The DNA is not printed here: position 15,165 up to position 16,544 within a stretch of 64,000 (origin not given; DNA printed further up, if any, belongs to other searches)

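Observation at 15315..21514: Orphan KS-AT-DH-KR-ACP polyketide synthase without a release domain, tail-to-tail with an acyl-ACP-reductase-like gene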

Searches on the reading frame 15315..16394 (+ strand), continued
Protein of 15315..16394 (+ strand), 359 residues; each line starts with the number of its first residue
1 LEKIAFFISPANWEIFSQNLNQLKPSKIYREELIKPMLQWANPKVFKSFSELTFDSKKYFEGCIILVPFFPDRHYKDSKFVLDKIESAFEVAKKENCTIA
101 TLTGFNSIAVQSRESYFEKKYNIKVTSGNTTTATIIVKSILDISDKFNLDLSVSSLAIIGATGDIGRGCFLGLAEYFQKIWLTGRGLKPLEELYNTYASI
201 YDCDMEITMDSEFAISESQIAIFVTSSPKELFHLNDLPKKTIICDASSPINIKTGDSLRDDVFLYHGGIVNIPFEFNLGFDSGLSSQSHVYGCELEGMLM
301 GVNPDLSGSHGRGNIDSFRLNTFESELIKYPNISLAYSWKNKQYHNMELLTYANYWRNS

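Call 33: search_protein_families(library=ncbifam, proteins=[L005:12903-14684:+, L005:11479-12840:+, L009:11519-12709:+, L009:14192-15496:-, L035:9573-9908:+], max_evalue=0.00001)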
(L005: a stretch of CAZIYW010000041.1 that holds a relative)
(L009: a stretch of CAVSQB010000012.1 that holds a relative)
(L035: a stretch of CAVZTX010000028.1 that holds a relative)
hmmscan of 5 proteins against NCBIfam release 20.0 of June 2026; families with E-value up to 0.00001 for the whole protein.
L005:12903-14684:+ (593 aa): 51 families (the best 25 are shown)
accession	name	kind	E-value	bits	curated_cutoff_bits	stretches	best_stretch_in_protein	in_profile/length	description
NF006187.0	PRK08322.1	equivalog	1.7e-77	261.1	509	1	4-554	3-534/548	acetolactate synthase large subunit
TIGR00118.1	acolac_lg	equivalog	4.2e-72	243.4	538.35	1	4-561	2-546/557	biosynthetic-type acetolactate synthase large subunit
NF004919.0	PRK06276.1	equivalog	2.3e-69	234.3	866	1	6-557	4-545/582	acetolactate synthase large subunit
NF004710.0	PRK06048.1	equivalog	5.5e-65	219.9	976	1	2-549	7-537/561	acetolactate synthase large subunit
NF006052.0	PRK08199.1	subfamily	2.3e-64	217.7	539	1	4-554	9-541/559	thiamine pyrophosphate protein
NF005712.0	PRK07524.1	subfamily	3.7e-62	210.5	500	1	2-546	2-525/536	5-guanidino-2-oxopentanoate decarboxylase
NF006524.0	PRK08978.1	equivalog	7.7e-62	209.3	738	1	6-547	4-522/548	acetolactate synthase 2 catalytic subunit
NF006319.0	PRK08527.1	equivalog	2.3e-61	207.9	905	1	1-558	2-547/565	acetolactate synthase large subunit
NF006378.0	PRK08617.1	equivalog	7.3e-61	206.1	510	1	4-559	9-547/556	acetolactate synthase AlsS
NF006377.0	PRK08611.1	equivalog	1.7e-60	205.2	742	1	2-562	3-540/576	pyruvate oxidase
NF005364.0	PRK06882.1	equivalog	9.7e-60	202.5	1083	1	2-559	3-555/574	acetolactate synthase 3 large subunit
NF006122.0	PRK08266.1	subfamily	7.7e-58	196.3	571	1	2-539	3-516/543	hypothetical protein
NF005860.0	PRK07789.1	equivalog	1.1e-55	189.2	881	1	2-541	33-571/615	acetolactate synthase large subunit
NF005713.0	PRK07525.1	subfamily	3.1e-55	187.7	620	2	1-370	4-363/592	sulfoacetaldehyde acetyltransferase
NF006525.0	PRK08979.1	equivalog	4.7e-55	187.1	1084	1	2-558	3-554/572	acetolactate synthase 3 large subunit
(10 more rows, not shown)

L005:11479-12840:+ (453 aa): 98 families (the best 25 are shown)
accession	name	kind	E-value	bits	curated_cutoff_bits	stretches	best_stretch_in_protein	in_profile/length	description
NF004837.0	PRK06187.1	subfamily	1.3e-64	218.4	476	1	119-452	162-501/531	long-chain-fatty-acid--CoA ligase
NF052269.1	Staph_lig_FadD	equivalog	2.6e-61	207.5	650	1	24-451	32-471/499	long-chain-fatty-acid--CoA ligase FadD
NF009233.0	PRK12583.1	subfamily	3.2e-61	207.4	832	1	123-452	197-529/558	fatty acid CoA ligase family protein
NF006181.0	PRK08314.1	subfamily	1.4e-57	195.2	705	1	111-452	188-533/563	long-chain-fatty-acid--CoA ligase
NF005307.0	PRK06839.1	equivalog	2.2e-57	194.8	748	1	117-452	139-472/496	o-succinylbenzoate--CoA ligase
NF006523.0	PRK08974.1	equivalog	2e-55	188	884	1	126-452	205-532/561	long-chain-fatty-acid--CoA ligase FadD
NF004229.0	PRK05677.1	subfamily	5.8e-52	176.9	879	1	87-452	172-534/563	long-chain-fatty-acid--CoA ligase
TIGR01923.1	menE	equivalog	3.2e-51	174.6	330.15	1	25-451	5-424/442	o-succinylbenzoate--CoA ligase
NF004114.0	PRK05605.1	equivalog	4.6e-51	173.8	766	1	116-451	210-547/575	long-chain-fatty-acid--CoA ligase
NF005463.0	PRK07059.1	subfamily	5e-51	173.7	869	1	112-452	187-535/557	long-chain-fatty-acid--CoA ligase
NF005220.0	PRK06710.1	equivalog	4.5e-50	170.3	1116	1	117-452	196-532/563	long-chain-fatty-acid--CoA ligase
NF005801.1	PRK07656.1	equivalog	1.2e-48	166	657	1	125-452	162-482/500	FadD3 family acyl-CoA ligase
NF002966.0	PRK03640.1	equivalog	1.9e-47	162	556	1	23-452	31-459/483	o-succinylbenzoate--CoA ligase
NF005702.0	PRK07514.1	subfamily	3.3e-47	161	558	1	58-452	91-479/506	malonyl-CoA synthase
NF004822.0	PRK06178.1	equivalog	2e-46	158.8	782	1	103-451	189-546/571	acyl-CoA synthetase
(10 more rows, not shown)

L009:11519-12709:+ (396 aa): 0 families

L009:14192-15496:- (434 aa): 16 families
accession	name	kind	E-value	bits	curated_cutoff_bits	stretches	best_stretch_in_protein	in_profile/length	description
TIGR03471.1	HpnJ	equivalog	5.7e-28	98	577.6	1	175-429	199-447/472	hopanoid biosynthesis associated radical SAM protein HpnJ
TIGR02026.1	BchE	equivalog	1.9e-21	76.5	481.35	1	171-417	192-435/497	magnesium-protoporphyrin IX monomethyl ester anaerobic oxidative cyclase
TIGR04072.2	rSAM_ladder_B12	equivalog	3.3e-19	68.8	360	1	86-424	85-430/443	lipid biosynthesis B12-binding/radical SAM protein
NF038361.1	rSAM_Sden_1168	equivalog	9.4e-19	67.3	575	1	174-418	283-528/560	Sden_1168 family B12-binding radical SAM P-methyltransferase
TIGR04013.1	B12_SAM_MJ_1487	hypoth_equivalog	3.5e-18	65.6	251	1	53-216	25-194/382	TIGR04013 family B12-binding domain/radical SAM domain-containing protein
TIGR04479.1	bcpD_PhpK_rSAM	subfamily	4.1e-18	65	600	1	153-344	221-408/504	PhpK family radical SAM P-methyltransferase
TIGR04014.1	B12_SAM_MJ_0865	equivalog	7e-18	64.6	360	1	85-365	57-356/434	methyl-coenzyme M reductase glutamine C-methyltransferase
TIGR04367.1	HpnR_B12_rSAM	equivalog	1.3e-17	63.5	650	1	176-422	189-425/490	hopanoid C-3 methylase HpnR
TIGR04295.1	B12_rSAM_oligo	hypoth_equivalog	2.4e-15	56.1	400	1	162-362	191-379/422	TIGR04295 family B12-binding domain-containing radical SAM protein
NF050148.1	rSAM_ApyD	equivalog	5.5e-15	54.8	750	1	171-367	197-393/645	RiPP biosynthesis radical SAM protein ApyD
NF033070.1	rSAM_AprD4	equivalog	3.5e-13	49.3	500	1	82-412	100-436/456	AprD4 family radical SAM diol-dehydratase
TIGR04385.1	B12_rSAM_cofa1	equivalog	1.1e-11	44.6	450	1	174-302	196-325/438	B12 lower ligand biosynthesis radical SAM protein BzaD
NF045585.1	rSAM_slr0320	equivalog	4.4e-09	35.4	775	1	172-287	234-353/511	photosystem II high light acclimation radical SAM protein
TIGR03975.1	rSAM_ocin_1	subfamily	1e-07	30.9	281.85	0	173-293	261-382/606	RiPP maturation radical SAM C-methyltransferase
NF040542.1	rSAM_RCCLKC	equivalog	2.9e-07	30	450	0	176-348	183-353/423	arsinothricin biosynthesis radical SAM protein ArsL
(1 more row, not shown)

L035:9573-9908:+ (112 aa): 1 family
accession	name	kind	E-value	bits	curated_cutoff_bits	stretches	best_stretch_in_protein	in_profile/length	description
NF007999.1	PRK10724.1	equivalog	4.8e-06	26.9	258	1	3-110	18-125/144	type II toxin-antitoxin system RatA family toxin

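Call 39: predict_structure(alignment_id=A1)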
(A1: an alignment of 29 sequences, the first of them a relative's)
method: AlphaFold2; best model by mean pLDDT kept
length: 359 residues; sequences in the alignment: 29
mean_pLDDT: 90.9   pTM: 0.91
mean pLDDT of the five models: 90.9, 90.9, 90.6, 89.6, 89.4
residues with pLDDT >= 90: 258; 70-90: 91; 50-70: 9; < 50: 1
segments of 3 or more residues with pLDDT < 50: none
pLDDT, mean of each block of 10 residues (from residue 1): 92 78 81 80 93 95 92 63 94 98 86 92 95 98 96 97 94 97 92 92 95 97 85 93 90 89 96 90 89 96 93 84 96 94 92 89
secondary structure, 60 per line:
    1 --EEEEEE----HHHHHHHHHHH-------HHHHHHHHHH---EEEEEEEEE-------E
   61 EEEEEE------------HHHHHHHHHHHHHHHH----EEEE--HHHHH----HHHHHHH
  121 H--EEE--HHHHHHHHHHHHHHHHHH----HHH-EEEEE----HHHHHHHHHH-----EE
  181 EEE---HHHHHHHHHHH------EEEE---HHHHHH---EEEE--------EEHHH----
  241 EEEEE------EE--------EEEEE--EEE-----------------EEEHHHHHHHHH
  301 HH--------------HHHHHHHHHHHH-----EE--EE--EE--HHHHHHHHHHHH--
elements in order: E3-8 H13-23 H31-40 E44-52 E60-66 H79-94 E99-102 H105-109 H114-121 E124-126 H129-146 E155-159 H164-173 E179-183 H187-197 E204-207 H211-216 E220-223 E241-245 E262-266 E269-271 E289-291 H292-302 H317-328 H346-357

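Call 41: search_solved_structures(query=window:15315-16391:+, max_evalue=0.01, show_alignments=3)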
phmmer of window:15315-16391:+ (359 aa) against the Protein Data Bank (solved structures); distinct sequences matched with E-value up to 0.01: 4.
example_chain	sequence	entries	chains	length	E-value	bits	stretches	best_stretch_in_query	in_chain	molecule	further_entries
6jzq_A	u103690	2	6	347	1.1e-10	44.4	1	58-315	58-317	Long-chain acyl-[acyl-carrier-protein] reductase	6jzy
6jzu_A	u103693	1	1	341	1.3e-10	44.1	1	58-302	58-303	Long-chain acyl-[acyl-carrier-protein] reductase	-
6jzz_A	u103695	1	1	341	1.1e-09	41.1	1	58-278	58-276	Long-chain acyl-[acyl-carrier-protein] reductase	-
4ppm_A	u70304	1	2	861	2.7e-09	39.8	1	41-301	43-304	Aminotransferase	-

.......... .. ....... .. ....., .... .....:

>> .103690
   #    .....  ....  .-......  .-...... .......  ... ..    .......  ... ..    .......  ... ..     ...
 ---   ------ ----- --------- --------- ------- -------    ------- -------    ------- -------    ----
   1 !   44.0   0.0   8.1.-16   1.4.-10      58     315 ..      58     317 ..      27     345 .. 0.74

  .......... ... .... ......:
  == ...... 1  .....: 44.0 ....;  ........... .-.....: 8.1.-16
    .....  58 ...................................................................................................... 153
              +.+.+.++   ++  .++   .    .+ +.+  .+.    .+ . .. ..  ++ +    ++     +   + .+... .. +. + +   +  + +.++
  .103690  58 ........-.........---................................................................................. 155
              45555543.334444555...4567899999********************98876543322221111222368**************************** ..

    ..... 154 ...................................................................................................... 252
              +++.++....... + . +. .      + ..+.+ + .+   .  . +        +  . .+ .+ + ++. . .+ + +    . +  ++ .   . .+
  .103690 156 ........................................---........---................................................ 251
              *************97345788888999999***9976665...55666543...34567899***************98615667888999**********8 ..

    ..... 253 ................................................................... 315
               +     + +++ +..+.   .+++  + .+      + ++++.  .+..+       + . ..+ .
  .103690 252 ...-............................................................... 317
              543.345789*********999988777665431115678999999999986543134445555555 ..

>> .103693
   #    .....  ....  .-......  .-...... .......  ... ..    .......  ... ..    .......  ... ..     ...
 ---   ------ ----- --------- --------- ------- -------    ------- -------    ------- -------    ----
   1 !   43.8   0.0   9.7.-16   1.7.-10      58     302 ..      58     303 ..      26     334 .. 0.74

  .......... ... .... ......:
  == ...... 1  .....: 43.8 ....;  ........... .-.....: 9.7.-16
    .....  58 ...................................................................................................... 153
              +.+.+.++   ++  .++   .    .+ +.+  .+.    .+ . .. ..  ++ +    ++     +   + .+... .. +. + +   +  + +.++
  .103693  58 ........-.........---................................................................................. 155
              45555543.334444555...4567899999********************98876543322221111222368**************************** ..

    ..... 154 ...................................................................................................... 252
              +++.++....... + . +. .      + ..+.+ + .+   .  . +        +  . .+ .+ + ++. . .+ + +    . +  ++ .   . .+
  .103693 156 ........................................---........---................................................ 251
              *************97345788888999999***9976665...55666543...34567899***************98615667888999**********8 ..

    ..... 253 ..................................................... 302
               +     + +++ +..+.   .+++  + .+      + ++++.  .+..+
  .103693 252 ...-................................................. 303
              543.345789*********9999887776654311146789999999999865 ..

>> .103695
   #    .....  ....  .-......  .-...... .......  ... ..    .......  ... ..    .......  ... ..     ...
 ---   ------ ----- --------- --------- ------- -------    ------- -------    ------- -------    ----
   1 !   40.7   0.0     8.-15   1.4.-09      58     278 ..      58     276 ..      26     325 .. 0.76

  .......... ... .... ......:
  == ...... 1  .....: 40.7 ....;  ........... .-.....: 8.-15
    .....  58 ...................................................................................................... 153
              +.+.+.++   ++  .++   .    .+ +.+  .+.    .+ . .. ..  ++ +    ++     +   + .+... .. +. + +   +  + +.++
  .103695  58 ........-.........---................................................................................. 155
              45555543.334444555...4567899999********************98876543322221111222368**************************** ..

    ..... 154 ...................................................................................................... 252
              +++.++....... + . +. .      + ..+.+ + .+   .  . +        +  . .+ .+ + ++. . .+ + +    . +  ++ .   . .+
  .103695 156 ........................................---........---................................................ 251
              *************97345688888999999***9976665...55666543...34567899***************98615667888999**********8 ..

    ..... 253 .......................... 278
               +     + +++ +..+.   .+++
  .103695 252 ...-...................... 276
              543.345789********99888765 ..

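Call 42: fold_search(model_id=the predicted structure, library=pdb)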
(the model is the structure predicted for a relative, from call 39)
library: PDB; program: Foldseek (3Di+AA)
matches with E <= 10: 1920; with E <= 0.001: 231
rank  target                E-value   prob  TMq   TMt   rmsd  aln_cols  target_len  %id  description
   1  6jzu_A                5.1e-22  1.00  0.77  0.80   3.8       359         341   19  The crystal structure of acyl-acyl carrier protein (acyl-ACP) reductase (AAR) in complex with aldehyde deformylating o (released 2020-04-01)
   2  6jzy_A                3.8e-21  1.00  0.76  0.79   3.8       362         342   19  Crystal structure of AAR with NADPH and stearyl in complex with ADO binding a long chain carbohydrate (released 2020-04-01)
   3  6jzq_C                1.8e-20  1.00  0.75  0.78   4.6       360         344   19  The crystal structure of acyl-acyl carrier protein (acyl-ACP) reductase (AAR) (released 2020-04-01)
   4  6jzq_B                2.4e-20  1.00  0.75  0.78   4.3       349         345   19  The crystal structure of acyl-acyl carrier protein (acyl-ACP) reductase (AAR) (released 2020-04-01)
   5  6jzz_A                2.7e-20  1.00  0.77  0.81   3.7       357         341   19  The crystal structure of AAR-C294S in complex with ADO. (released 2020-04-01)
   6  6jzq_A                2.7e-20  1.00  0.74  0.78   4.7       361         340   20  The crystal structure of acyl-acyl carrier protein (acyl-ACP) reductase (AAR) (released 2020-04-01)
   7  6jzq_D                7.2e-19  1.00  0.76  0.80   3.8       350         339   20  The crystal structure of acyl-acyl carrier protein (acyl-ACP) reductase (AAR) (released 2020-04-01)
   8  9e56_A                1.4e-18  1.00  0.76  0.72   4.1       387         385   16  TAD from Carmabin Biosynthetic Pathway with Disulfide between Cys2238 and Dephosphocoenzyme A - Crystal Form 2 (released 2025-02-26)
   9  9e56_B                2.5e-18  1.00  0.77  0.72   4.0       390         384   16  TAD from Carmabin Biosynthetic Pathway with Disulfide between Cys2238 and Dephosphocoenzyme A - Crystal Form 2 (released 2025-02-26)
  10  9e4x_B                3.4e-18  1.00  0.72  0.69   4.4       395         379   16  TAD from Carmabin Biosynthetic Pathway - Crystal Form 2 (released 2025-02-26)
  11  9e4s_A                4.3e-18  1.00  0.76  0.66   4.5       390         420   16  TAD from Carmabin Biosynthetic Pathway - Crystal Form 1 (released 2025-02-26)
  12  9e50_B                1.3e-17  1.00  0.77  0.73   4.0       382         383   16  TAD from Carmabin Biosynthetic Pathway in complex with NAD - Crystal Form 2 (released 2025-02-26)
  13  9e4u_B                1.4e-17  1.00  0.78  0.71   3.7       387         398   16  TAD from Carmabin Biosynthetic Pathway in complex with NADH - Crystal Form 1 (released 2025-02-26)
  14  9e4s_B                1.7e-17  1.00  0.77  0.69   4.0       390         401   16  TAD from Carmabin Biosynthetic Pathway - Crystal Form 1 (released 2025-02-26)
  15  9e4u_A                2.7e-17  1.00  0.74  0.64   4.6       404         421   17  TAD from Carmabin Biosynthetic Pathway in complex with NADH - Crystal Form 1 (released 2025-02-26)
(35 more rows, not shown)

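Call 43: find_related_loci(query=A1, collection=metagenome_contigs, flank=10000)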
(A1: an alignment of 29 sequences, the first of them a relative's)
Query A1 (359 aa) in metagenome_contigs; peptide patterns used: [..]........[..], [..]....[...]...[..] (x = any residue, [..] = any of these).
518 stretches matched a pattern; 132 encode a relative of the query (tblastn E <= 1e-3); the best 80 are kept; 80 distinct loci.
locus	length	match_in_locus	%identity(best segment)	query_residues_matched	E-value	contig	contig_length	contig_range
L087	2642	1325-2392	45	2-357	3e-102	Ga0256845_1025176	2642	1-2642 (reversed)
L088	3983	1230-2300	41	3-359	2e-95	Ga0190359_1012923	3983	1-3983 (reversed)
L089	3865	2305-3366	42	3-356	5e-95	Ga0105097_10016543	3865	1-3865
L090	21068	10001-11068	39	2-357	3e-90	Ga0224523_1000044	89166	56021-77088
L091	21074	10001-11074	40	1-357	1e-89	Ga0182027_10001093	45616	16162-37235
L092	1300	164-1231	40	2-357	5e-97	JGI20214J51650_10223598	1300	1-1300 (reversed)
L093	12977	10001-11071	38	2-358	5e-88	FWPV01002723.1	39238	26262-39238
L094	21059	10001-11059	40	2-354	5e-88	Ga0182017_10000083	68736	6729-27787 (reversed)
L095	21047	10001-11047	40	4-352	2e-87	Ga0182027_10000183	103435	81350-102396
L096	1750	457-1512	40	3-354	6e-91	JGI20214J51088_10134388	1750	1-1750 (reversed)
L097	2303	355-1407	39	2-352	3e-89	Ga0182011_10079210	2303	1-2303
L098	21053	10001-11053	39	3-353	4e-85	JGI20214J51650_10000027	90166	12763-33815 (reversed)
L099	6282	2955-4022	35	3-358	8e-84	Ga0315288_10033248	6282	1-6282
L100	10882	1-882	45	66-359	5e-84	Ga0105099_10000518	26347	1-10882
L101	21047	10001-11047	38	4-352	2e-82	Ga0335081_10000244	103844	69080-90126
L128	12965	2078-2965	29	34-325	3e-33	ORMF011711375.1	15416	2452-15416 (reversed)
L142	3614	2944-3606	28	34-255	3e-25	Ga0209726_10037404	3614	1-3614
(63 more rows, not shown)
